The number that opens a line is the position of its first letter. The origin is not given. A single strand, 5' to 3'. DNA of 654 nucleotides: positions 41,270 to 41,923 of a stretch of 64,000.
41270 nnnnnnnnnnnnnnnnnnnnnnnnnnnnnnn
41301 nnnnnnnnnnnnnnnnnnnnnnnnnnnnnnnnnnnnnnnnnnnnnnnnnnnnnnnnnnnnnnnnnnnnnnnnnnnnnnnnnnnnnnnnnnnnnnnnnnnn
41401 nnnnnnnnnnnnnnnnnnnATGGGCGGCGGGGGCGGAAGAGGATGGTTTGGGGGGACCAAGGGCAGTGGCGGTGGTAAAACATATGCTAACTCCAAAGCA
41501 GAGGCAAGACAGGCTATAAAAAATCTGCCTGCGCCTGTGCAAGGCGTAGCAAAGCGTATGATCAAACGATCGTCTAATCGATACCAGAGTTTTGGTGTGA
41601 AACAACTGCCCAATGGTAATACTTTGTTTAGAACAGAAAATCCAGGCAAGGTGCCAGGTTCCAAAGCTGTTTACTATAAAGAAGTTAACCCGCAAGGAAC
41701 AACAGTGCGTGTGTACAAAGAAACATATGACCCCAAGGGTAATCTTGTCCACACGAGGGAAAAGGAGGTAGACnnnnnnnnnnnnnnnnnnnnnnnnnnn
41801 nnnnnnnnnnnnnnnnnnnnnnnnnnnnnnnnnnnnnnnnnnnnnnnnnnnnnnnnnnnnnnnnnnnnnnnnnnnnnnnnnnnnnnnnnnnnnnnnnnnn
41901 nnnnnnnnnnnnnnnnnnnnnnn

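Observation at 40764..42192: DUF4417 / Gly-rich basic protein / acidic protein cassette joined by 1-nt stop-start overlaps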

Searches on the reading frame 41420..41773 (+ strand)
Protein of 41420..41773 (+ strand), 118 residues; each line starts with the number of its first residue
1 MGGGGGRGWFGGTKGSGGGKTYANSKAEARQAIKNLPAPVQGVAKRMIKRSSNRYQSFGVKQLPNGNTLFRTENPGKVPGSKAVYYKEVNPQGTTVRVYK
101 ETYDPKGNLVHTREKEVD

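Call 3: search_protein_families(library=pfam, proteins=[window:41420-41773:+], max_evalue=1)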
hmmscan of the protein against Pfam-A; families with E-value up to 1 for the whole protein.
window:41420-41773:+ (118 aa): 2 families
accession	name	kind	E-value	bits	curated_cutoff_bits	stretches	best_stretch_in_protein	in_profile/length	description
PF08369.16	PCP_red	-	0.054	14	32.5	1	27-50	3-26/45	Proto-chlorophyllide reductase 57 kD subunit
PF13080.11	DUF3926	-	0.16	12.6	26.4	1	34-48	5-19/43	Protein of unknown function (DUF3926)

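Call 4: search_protein_families(library=ncbifam, proteins=[window:41420-41773:+], max_evalue=1)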
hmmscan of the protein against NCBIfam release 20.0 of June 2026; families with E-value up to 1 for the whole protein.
window:41420-41773:+ (118 aa): 0 families

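Call 7: search_solved_structures(query=window:41420-41773:+, max_evalue=10, show_alignments=3)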
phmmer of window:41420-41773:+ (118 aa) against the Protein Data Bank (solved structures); distinct sequences matched with E-value up to 10: 2.
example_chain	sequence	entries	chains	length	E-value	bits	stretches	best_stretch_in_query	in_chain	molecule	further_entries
2gbj_A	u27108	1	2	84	0.33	14.9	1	11-70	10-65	Ubiquitin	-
27ae_A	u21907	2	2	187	0.45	14.5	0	27-52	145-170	DNA-binding protein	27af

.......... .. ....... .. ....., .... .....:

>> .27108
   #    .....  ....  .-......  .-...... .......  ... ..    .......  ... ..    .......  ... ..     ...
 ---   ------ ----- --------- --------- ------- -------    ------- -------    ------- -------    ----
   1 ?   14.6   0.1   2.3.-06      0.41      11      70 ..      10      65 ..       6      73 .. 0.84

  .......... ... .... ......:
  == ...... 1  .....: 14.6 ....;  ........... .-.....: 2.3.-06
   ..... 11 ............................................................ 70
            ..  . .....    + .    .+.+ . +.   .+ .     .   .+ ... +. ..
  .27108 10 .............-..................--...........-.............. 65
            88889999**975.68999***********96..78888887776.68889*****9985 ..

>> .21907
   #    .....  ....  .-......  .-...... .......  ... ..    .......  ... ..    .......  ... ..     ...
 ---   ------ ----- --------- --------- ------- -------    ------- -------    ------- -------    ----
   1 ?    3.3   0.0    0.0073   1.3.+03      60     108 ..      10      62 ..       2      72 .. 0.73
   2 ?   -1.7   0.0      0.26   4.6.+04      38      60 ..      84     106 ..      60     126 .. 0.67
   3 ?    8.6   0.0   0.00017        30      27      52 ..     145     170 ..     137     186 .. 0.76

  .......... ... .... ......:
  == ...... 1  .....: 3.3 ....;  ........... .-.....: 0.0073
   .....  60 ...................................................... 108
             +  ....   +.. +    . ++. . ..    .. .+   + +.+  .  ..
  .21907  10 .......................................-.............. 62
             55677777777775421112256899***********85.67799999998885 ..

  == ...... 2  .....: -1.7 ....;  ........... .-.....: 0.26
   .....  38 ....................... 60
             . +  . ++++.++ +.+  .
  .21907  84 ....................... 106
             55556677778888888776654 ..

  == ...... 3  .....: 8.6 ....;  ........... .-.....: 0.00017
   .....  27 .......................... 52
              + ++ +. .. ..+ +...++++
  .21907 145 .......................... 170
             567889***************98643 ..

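Call 10: find_homologous_proteins(query=window:41420-41773:+, max_evalue=0.01)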
Query window:41420-41773:+ (118 aa): 40 proteins with E <= 0.01 among 43 candidates.
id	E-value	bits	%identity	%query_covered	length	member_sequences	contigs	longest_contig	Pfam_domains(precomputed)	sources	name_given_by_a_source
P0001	7.6e-72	257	100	100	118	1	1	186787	-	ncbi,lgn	-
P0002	3.8e-48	181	72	92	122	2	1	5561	-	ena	-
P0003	1.9e-39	153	62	85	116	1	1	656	-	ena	-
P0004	9.0e-39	151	62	83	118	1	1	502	-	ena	-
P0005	1.8e-30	124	63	68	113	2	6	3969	-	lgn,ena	-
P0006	2.3e-30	124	63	68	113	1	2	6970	-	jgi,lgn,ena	-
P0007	2.7e-30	123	63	68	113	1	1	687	-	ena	-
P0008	5.6e-30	122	59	77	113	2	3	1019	-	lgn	-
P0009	9.0e-30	122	61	68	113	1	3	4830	-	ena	-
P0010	1.8e-29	121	61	68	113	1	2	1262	-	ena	-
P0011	2.4e-29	120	54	96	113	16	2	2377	-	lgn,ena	-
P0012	3.3e-29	120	58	77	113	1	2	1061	-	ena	-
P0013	1.3e-28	118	59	78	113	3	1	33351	-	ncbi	-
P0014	1.9e-28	117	57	77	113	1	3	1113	-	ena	-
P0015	2.0e-28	117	55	78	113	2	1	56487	-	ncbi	-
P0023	1.4e-26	111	52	78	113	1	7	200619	-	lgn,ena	-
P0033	5.1e-24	103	48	93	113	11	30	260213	-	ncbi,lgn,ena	-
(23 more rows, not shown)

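Call 12: find_encoding_contigs(protein=P0033, flank=6000, max_places=6)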
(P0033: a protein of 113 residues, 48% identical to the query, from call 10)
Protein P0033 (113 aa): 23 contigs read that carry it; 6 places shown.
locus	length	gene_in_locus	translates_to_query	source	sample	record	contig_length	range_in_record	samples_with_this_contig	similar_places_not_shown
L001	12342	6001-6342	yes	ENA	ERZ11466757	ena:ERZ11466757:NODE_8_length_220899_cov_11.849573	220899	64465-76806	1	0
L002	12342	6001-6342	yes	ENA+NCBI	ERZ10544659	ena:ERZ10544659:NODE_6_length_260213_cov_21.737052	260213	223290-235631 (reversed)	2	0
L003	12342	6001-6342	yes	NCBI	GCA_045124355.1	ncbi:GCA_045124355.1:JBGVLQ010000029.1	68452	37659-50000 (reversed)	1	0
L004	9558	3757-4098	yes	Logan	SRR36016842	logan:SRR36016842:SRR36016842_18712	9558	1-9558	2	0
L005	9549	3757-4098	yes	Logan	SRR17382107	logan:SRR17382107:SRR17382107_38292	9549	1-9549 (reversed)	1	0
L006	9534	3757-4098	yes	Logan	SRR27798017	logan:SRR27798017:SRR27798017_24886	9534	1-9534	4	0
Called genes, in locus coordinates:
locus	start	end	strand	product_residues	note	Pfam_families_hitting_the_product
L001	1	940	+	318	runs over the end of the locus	PF12799:LRR_4 (faint)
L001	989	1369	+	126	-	-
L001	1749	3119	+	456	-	PF00209:SNF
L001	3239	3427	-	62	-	PF20076:DUF6472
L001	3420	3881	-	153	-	PF01451:LMWPc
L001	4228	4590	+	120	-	PF13560:HTH_31 (weak), PF12844:HTH_19 (weak), PF01381:HTH_3 (weak)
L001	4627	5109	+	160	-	-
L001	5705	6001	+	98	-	PF14386:DUF4417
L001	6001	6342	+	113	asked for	-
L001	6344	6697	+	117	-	-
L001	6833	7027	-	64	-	-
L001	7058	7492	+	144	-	-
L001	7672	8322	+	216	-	PF01553:Acyltransferase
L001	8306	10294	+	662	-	PF02401:LYTB, PF23459:S1_RRP5 (faint), PF21710:Spt6_S1 (faint), PF00575:S1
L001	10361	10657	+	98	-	-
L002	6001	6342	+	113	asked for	-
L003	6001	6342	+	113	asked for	-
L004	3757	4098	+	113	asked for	-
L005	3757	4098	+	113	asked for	-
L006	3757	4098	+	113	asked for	-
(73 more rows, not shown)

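Call 25: find_encoding_contigs(protein=P0001, flank=3000, max_places=4)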
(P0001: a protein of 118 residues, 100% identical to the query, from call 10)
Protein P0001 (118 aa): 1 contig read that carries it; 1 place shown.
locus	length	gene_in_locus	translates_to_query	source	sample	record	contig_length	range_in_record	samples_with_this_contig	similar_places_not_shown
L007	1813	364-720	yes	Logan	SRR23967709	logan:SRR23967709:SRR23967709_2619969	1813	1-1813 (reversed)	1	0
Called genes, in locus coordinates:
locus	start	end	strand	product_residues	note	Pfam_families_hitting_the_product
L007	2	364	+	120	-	?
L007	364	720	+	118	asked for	-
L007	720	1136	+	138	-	-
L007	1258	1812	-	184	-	?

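Call 26: find_encoding_contigs(protein=P0023, flank=6000, max_places=4)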
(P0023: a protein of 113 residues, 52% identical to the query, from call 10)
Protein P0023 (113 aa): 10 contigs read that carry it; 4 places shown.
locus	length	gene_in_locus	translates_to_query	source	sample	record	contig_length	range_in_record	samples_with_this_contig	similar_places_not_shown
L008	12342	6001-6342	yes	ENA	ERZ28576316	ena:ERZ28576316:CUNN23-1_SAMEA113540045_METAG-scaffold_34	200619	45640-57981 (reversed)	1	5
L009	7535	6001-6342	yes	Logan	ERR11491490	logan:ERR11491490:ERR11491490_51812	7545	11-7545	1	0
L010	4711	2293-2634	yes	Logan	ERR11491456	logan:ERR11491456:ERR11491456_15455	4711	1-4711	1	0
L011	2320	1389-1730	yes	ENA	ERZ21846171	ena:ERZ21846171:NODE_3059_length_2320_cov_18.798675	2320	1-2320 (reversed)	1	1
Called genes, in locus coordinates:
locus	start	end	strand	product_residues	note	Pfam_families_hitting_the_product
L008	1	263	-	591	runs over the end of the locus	PF06100:MCRA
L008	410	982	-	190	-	PF00440:TetR_N (weak), PF14278:TetR_C_8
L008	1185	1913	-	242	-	PF01209:Ubie_methyltran (weak), PF13489:Methyltransf_23, PF02353:CMAS, PF08003:Methyltransf_9, PF08241:Methyltransf_11, PF08242:Methyltransf_12, PF13649:Methyltransf_25, PF13847:Methyltransf_31, +3 more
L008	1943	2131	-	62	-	-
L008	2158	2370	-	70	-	PF12681:Glyoxalase_2 (weak), PF00903:Glyoxalase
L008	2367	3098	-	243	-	-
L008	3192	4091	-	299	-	PF02498:Bro-N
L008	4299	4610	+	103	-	PF13560:HTH_31 (weak), PF01381:HTH_3, PF13443:HTH_26 (weak)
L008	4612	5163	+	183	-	PF06114:Peptidase_M78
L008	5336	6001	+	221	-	PF14386:DUF4417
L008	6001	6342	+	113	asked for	-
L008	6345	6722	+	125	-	-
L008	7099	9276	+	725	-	PF00330:Aconitase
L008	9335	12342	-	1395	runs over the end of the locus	PF01095:Pectinesterase, PF23197:IG_AIR9 (weak), PF00657:Lipase_GDSL (weak), PF13472:Lipase_GDSL_2, PF01476:LysM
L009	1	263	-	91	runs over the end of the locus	?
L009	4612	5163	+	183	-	PF06114:Peptidase_M78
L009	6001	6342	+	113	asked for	-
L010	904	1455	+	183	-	PF06114:Peptidase_M78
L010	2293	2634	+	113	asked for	-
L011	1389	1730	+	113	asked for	-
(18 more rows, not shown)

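Call 27: predict_structure(alignment_id=A2)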
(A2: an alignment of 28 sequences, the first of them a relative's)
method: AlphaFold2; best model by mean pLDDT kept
length: 118 residues; sequences in the alignment: 28
mean_pLDDT: 79.8   pTM: 0.70
mean pLDDT of the five models: 79.8, 78.2, 78.0, 76.6, 76.0
residues with pLDDT >= 90: 46; 70-90: 50; 50-70: 6; < 50: 16
segments of 3 or more residues with pLDDT < 50: 1-8, 11-18
pLDDT, mean of each block of 10 residues (from residue 1): 38 43 81 88 90 84 88 88 92 91 91 83
secondary structure, 60 per line:
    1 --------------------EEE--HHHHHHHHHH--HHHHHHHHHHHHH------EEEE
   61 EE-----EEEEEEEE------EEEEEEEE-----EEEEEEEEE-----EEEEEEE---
elements in order: E21-23 H26-35 H38-50 E57-62 E68-75 E82-89 E95-103 E109-115

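Call 28: search_protein_representatives(alignment_id=A2)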
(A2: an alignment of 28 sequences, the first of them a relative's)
Query: 28 sequences, 113 profile positions. Proteins with E-value up to 0.001 (for the whole library): 608; up to 1e-10: 225; up to 1e-30: 19. The best 150 are listed.
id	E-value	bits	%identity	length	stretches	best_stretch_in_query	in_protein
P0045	2.0e-45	170.0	-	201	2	9-113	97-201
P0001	6.2e-45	168.4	-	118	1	1-113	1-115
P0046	2.3e-39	150.5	-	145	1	11-113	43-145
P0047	5.0e-38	146.1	-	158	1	4-113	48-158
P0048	2.6e-37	143.8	-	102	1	15-113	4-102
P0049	4.6e-37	143.0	-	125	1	10-113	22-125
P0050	5.4e-37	142.8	-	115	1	1-113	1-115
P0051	1.6e-35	138.1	-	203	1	7-113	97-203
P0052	1.6e-35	138.0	-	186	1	13-113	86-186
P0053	2.4e-35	137.5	-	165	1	15-113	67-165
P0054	1.1e-34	135.4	-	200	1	7-113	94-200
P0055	5.0e-34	133.2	-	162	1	9-113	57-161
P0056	2.3e-33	131.1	-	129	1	15-113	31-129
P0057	4.9e-32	126.8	-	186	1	15-113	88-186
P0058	1.4e-31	125.4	-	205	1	10-113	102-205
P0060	4.8e-31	123.6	-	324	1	12-113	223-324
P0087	2.2e-20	89.3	-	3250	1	9-113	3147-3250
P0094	3.5e-18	82.2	-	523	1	36-113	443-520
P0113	4.0e-16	75.6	-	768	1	17-113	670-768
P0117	4.8e-16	75.3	-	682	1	21-113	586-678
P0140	2.4e-14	69.8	-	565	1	29-113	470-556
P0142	3.1e-14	69.5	-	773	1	29-113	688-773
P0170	3.7e-13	66.0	-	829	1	25-113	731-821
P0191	9.0e-13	64.8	-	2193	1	34-113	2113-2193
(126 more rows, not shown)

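Call 31: search_protein_families(library=pfam, proteins=[P0087, P0191, P0113, P0142, P0170, P0117, P0140, P0094, P0060], max_evalue=0.01)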
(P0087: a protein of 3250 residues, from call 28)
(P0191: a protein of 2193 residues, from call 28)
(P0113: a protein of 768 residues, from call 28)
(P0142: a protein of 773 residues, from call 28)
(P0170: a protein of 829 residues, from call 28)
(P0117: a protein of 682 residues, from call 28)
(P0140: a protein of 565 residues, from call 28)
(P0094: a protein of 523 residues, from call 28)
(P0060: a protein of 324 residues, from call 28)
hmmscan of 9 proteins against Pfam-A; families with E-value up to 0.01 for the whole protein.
P0087 (3250 aa): 4 families
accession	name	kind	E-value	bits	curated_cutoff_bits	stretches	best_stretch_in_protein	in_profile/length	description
PF05593.20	RHS_repeat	-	2.6e-57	190.7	22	6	1874-1905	1-29/38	RHS Repeat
PF00082.27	Peptidase_S8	-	7.7e-53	180.1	21.8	1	333-583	3-271/288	Subtilase family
PF20148.4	DUF6531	-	1.7e-09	38.3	24.1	1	928-981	3-55/74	Domain of unknown function (DUF6531)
PF22148.1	Fervidolysin_NPro-like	-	0.0003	21.6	21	1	242-284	39-81/81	Fervidolysin N-terminal prodomain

P0191 (2193 aa): 4 families
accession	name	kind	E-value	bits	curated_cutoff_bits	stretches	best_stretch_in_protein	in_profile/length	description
PF05593.20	RHS_repeat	-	2e-11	44.4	22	1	1146-1183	1-37/38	RHS Repeat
PF03534.18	SpvB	-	6.9e-11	42.3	22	1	106-324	2-225/287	Salmonella virulence plasmid 65kDa B protein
PF13517.12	FG-GAP_3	-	1.1e-09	39.2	26.9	2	414-481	1-60/61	FG-GAP-like repeat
PF12256.14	TcdB_toxin_midN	-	3.2e-08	33.5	24.8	1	813-909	68-159/181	Insecticide toxin TcdB middle/N-terminal region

P0113 (768 aa): 3 families
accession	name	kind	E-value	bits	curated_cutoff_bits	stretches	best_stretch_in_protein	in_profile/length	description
PF07591.16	PT-HINT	-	1.1e-06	29.4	27.7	1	85-204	1-123/137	Pretoxin HINT domain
PF13403.11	Hint_2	-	0.00049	20.9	28.4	1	82-111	5-34/147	Hint domain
PF22838.1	COMMD8_HN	-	0.00066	20.5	27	0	370-437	2-69/90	COMMD8, helical N-terminal domain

P0142 (773 aa): 0 families

P0170 (829 aa): 0 families

P0117 (682 aa): 0 families

P0140 (565 aa): 1 family
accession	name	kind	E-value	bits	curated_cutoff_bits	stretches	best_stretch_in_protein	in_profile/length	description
PF05593.20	RHS_repeat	-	1.3e-07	32.3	22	0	189-216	1-29/38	RHS Repeat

P0094 (523 aa): 2 families
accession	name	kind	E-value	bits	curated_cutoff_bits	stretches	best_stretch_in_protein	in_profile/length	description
PF05593.20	RHS_repeat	-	5.3e-09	36.7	22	1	140-166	3-34/38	RHS Repeat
PF03527.20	RHS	-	2.7e-05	24.3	27.9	1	238-256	3-21/38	RHS protein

P0060 (324 aa): 1 family
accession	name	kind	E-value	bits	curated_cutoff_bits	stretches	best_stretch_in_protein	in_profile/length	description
PF06066.16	SepZ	-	0.0017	19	27.3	1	92-155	23-90/99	SepZ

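Call 32: fold_search(model_id=the predicted structure, library=pdb)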
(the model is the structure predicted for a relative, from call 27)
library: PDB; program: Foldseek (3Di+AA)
matches with E <= 10: 405; with E <= 0.001: 0
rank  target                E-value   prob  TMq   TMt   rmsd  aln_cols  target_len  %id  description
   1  4k61_A                6.4e-02  0.18  0.19  0.17  14.3       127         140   14  Crystal structure of a DUF2874 family protein (BACUNI_01296) from Bacteroides uniformis ATCC 8492 at 1.70 A resolution (released 2013-05-01)
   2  4k61_B                9.6e-02  0.16  0.20  0.17  14.2       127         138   14  Crystal structure of a DUF2874 family protein (BACUNI_01296) from Bacteroides uniformis ATCC 8492 at 1.70 A resolution (released 2013-05-01)
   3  4bv8_B                1.4e-01  0.75  0.39  0.17  12.9        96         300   12  Crystal structure of the apo form of mouse Mu-crystallin. (released 2014-02-05)
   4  4hbr_A                1.6e-01  0.13  0.19  0.17  13.5       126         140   12  Crystal structure of a putative periplasmic proteins (BACEGG_01429) from Bacteroides eggerthii DSM 20697 at 2.40 A res (released 2013-02-27)
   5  6s5l_A                1.8e-01  0.13  0.20  0.19  14.2       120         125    9  Anabaena Apo-C-Terminal Domain Homolog Of The Orange Carotenoid Protein In Native Conditions (released 2020-05-13)
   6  4bva_A                2.3e-01  0.69  0.41  0.17  12.6        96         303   12  Crystal structure of the NADPH-T3 form of mouse Mu-crystallin. (released 2014-02-05)
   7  7rbp_A                2.9e-01  0.66  0.41  0.16  10.9       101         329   13  Medicago truncatula D-1-piperideine-2-carboxylic acid reductase (released 2022-07-06)
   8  6s5l_L                3.1e-01  0.30  0.30  0.28  12.5       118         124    9  Anabaena Apo-C-Terminal Domain Homolog Of The Orange Carotenoid Protein In Native Conditions (released 2020-05-13)
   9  7rbp_B                3.3e-01  0.54  0.38  0.19  12.6        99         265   11  Medicago truncatula D-1-piperideine-2-carboxylic acid reductase (released 2022-07-06)
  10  6s5l_D                3.5e-01  0.30  0.30  0.27  12.5       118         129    9  Anabaena Apo-C-Terminal Domain Homolog Of The Orange Carotenoid Protein In Native Conditions (released 2020-05-13)
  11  4hbr_D                3.5e-01  0.10  0.19  0.17  13.8       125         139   12  Crystal structure of a putative periplasmic proteins (BACEGG_01429) from Bacteroides eggerthii DSM 20697 at 2.40 A res (released 2013-02-27)
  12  4bv8_A                3.9e-01  0.57  0.40  0.17  11.5        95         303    9  Crystal structure of the apo form of mouse Mu-crystallin. (released 2014-02-05)
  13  6s5l_F                3.9e-01  0.12  0.19  0.18  14.3        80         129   10  Anabaena Apo-C-Terminal Domain Homolog Of The Orange Carotenoid Protein In Native Conditions (released 2020-05-13)
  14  4ipb_A                4.4e-01  0.10  0.20  0.18  13.0       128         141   15  Crystal structure of a DUF2874 family protein (BACOVA_02504) from Bacteroides ovatus ATCC 8483 at 1.62 A resolution (released 2013-02-20)
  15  6t3e_A                4.7e-01  0.54  0.40  0.16  10.7        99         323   11  Structure of Thermococcus litoralis Delta(1)-pyrroline-2-carboxylate reductase in complex with NADH and L-proline (released 2020-05-13)
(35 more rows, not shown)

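Call 62: search_protein_families(library=padloc, proteins=[window:41420-41773:+], max_evalue=0.01)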
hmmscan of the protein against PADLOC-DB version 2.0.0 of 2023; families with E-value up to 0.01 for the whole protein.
window:41420-41773:+ (118 aa): 0 families

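Call 63: search_protein_families(library=phrogs, proteins=[window:41420-41773:+], max_evalue=0.01)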
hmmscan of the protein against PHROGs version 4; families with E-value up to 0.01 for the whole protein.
window:41420-41773:+ (118 aa): 0 families

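Call 68: search_solved_structures(query=A2, max_evalue=10, show_alignments=2)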
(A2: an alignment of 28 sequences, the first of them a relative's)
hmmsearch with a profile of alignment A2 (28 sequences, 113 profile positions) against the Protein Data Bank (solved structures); distinct sequences matched with E-value up to 10: 2.
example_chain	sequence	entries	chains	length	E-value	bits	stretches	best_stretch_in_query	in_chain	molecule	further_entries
1f1r_A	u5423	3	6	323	0.68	13.6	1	72-101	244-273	HOMOPROTOCATECHUATE 2,3-DIOXYGENASE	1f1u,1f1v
1kho_A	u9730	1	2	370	1.1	12.9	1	21-84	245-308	alpha-toxin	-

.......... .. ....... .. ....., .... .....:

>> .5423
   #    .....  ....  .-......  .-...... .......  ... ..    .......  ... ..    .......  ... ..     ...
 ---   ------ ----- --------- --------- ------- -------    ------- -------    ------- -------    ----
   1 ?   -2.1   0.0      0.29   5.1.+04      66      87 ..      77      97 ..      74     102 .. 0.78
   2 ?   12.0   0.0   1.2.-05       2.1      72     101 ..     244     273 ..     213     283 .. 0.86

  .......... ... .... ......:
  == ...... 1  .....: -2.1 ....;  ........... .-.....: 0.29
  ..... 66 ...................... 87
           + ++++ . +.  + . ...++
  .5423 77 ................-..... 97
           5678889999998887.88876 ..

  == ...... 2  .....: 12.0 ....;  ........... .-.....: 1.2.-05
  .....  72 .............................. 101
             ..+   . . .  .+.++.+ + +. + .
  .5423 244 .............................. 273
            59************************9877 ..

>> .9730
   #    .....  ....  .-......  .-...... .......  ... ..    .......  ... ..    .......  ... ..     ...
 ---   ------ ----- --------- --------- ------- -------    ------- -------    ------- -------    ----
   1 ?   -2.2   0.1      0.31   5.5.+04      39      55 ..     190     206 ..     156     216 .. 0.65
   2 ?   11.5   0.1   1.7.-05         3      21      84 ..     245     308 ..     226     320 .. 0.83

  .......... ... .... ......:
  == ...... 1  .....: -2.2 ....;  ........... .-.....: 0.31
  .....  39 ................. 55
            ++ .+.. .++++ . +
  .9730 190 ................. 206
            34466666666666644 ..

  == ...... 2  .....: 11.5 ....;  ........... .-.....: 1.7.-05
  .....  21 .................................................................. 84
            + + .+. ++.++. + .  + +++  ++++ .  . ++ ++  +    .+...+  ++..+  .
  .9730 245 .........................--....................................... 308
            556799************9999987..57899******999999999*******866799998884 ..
